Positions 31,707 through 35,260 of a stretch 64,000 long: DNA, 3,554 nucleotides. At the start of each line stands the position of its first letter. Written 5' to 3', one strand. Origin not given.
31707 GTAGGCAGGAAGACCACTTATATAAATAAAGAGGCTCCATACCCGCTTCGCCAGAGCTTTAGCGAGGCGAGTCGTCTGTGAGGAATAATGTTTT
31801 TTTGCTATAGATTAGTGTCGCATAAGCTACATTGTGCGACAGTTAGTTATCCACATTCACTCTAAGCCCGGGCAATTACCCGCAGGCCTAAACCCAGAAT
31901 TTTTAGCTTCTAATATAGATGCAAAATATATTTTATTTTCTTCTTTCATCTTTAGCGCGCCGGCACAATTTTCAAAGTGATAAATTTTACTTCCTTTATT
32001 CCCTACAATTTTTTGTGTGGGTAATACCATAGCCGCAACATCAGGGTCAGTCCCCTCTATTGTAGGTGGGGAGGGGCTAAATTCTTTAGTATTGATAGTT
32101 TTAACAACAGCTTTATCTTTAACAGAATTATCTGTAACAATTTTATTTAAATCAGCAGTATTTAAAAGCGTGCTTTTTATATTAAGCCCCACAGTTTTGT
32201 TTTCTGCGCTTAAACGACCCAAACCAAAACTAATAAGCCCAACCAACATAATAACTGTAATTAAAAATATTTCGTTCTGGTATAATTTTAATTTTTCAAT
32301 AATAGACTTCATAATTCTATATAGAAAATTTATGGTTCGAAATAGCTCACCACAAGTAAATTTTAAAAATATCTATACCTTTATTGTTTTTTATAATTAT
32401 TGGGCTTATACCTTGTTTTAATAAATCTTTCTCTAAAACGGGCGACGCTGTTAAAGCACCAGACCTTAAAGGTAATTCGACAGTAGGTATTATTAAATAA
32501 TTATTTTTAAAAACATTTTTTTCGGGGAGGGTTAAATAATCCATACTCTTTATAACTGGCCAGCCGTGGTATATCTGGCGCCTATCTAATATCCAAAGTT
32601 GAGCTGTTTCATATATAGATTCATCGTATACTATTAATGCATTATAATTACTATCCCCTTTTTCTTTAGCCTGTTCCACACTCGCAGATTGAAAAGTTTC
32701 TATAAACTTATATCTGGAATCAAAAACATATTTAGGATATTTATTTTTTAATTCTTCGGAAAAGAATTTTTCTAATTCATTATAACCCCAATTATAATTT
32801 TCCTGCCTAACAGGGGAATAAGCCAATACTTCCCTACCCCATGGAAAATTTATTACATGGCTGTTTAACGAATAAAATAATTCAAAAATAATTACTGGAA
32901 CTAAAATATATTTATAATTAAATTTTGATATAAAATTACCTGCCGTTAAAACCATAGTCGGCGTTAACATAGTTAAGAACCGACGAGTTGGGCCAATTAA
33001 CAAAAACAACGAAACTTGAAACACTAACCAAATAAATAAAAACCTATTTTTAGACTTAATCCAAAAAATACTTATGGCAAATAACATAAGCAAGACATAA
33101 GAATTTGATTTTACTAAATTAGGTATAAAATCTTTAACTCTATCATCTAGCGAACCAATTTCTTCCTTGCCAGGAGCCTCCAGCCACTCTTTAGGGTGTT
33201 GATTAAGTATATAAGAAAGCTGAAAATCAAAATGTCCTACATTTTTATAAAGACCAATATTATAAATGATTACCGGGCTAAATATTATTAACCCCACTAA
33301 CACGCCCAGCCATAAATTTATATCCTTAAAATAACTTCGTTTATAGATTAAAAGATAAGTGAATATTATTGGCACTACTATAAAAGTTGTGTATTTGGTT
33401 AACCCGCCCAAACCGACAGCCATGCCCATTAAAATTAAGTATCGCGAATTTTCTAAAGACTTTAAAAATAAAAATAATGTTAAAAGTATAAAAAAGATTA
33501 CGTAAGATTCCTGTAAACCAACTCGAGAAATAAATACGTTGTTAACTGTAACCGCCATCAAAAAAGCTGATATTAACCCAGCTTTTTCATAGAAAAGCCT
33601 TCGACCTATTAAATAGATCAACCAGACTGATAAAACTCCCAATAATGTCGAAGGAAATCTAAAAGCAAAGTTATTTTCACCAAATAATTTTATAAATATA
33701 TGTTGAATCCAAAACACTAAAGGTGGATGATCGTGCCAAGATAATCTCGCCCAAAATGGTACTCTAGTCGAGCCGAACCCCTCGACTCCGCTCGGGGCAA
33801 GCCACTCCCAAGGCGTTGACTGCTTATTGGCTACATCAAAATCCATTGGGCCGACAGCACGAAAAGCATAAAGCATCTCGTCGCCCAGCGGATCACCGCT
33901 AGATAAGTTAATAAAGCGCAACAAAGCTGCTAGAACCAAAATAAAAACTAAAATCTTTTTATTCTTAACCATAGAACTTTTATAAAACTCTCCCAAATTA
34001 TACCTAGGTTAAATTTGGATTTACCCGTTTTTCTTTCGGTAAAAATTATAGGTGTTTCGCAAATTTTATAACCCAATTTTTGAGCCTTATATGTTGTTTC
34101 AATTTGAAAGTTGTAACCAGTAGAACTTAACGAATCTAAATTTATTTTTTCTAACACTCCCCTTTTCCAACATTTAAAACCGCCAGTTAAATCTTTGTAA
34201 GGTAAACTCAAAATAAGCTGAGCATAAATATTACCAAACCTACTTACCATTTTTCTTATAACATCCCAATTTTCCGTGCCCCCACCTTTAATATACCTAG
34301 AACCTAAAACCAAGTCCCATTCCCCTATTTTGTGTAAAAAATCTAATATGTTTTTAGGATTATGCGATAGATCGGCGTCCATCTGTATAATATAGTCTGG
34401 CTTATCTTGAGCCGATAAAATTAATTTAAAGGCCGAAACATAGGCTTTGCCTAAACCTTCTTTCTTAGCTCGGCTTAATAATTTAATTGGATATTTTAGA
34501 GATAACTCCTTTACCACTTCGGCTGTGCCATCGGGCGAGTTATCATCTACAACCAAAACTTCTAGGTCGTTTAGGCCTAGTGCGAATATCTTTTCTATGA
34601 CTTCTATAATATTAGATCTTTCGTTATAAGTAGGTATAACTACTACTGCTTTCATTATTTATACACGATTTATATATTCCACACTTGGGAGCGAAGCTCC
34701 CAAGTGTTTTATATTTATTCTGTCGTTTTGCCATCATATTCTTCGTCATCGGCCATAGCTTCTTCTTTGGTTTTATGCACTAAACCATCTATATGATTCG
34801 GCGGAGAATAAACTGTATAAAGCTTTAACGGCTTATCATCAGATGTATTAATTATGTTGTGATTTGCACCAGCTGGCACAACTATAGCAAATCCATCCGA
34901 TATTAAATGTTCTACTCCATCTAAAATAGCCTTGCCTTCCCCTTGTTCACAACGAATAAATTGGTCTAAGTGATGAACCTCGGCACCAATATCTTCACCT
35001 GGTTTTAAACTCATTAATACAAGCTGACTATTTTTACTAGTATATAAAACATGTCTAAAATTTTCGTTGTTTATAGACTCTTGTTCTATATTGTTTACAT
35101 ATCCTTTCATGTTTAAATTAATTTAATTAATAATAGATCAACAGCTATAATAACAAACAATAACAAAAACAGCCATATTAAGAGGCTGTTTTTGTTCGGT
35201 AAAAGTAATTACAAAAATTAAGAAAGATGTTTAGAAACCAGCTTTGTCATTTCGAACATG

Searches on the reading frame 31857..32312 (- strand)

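Call 88: search_protein_families(library=pfam, proteins=[window:31857-32312:-], max_evalue=0.001)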
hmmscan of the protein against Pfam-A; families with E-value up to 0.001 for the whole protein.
window:31857-32312:- (151 aa): 1 family
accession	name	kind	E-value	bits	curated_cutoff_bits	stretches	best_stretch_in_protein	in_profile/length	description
PF02805.21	Ada_Zn_binding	-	0.00043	20.7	23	1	102-147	18-62/65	Metal binding domain of Ada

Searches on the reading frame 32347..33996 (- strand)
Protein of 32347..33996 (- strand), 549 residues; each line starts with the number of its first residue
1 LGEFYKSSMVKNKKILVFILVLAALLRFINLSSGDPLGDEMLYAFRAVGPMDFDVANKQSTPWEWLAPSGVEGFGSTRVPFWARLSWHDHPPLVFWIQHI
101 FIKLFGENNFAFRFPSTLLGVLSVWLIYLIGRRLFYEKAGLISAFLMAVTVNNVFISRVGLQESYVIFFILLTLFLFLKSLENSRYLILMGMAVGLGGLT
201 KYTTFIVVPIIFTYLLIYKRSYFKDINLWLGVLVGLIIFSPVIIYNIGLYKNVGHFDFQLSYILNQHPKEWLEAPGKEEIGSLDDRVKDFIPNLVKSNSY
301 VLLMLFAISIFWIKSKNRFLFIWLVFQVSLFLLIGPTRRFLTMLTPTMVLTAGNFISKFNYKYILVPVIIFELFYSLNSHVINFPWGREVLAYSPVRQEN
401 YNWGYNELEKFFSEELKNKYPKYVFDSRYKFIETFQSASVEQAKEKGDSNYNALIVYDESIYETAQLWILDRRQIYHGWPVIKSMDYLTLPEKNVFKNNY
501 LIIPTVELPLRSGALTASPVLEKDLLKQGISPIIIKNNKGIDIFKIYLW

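Call 88: search_protein_families(library=pfam, proteins=[window:32347-33996:-], max_evalue=0.001)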
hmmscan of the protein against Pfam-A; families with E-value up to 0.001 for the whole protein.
window:32347-33996:- (549 aa): 2 families
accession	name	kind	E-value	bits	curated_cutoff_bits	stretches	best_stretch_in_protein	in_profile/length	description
PF13231.12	PMT_2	-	2.2e-36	125.9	26.1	1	89-245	1-160/160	Dolichyl-phosphate-mannose-protein mannosyltransferase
PF02366.24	PMT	-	6.3e-14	52.6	22.7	1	92-218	63-202/245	Dolichyl-phosphate-mannose-protein mannosyltransferase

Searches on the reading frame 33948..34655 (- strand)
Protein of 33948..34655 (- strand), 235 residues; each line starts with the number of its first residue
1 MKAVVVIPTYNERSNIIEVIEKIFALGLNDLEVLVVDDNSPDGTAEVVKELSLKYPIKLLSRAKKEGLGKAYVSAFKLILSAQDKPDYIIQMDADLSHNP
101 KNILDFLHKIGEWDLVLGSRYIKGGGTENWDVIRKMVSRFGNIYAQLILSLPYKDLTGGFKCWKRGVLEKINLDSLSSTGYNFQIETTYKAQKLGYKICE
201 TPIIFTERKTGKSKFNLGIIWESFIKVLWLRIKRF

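Call 88: search_protein_families(library=pfam, proteins=[window:33948-34655:-], max_evalue=0.001)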
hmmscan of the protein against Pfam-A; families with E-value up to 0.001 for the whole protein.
window:33948-34655:- (235 aa): 2 families
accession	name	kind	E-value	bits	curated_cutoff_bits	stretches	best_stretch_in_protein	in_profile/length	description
PF00535.33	Glycos_transf_2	-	3.5e-27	95.8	23.3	1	5-171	2-167/168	Glycosyl transferase family 2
PF13641.12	Glyco_tranf_2_3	-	5.1e-07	30.4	27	1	5-209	5-212/230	Glycosyltransferase like family 2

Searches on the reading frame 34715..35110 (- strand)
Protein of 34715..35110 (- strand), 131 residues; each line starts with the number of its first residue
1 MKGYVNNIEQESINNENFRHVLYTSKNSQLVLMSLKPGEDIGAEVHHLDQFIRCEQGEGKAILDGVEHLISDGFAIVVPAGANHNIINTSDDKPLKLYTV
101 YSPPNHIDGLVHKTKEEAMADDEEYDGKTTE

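Call 88: search_protein_families(library=pfam, proteins=[window:34715-35110:-], max_evalue=0.001)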
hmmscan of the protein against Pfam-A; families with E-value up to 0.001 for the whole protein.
window:34715-35110:- (131 aa): 1 family
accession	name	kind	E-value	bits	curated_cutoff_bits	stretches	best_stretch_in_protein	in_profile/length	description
PF07883.17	Cupin_2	-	4.7e-15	55.5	27.2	1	32-101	2-70/70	Cupin domain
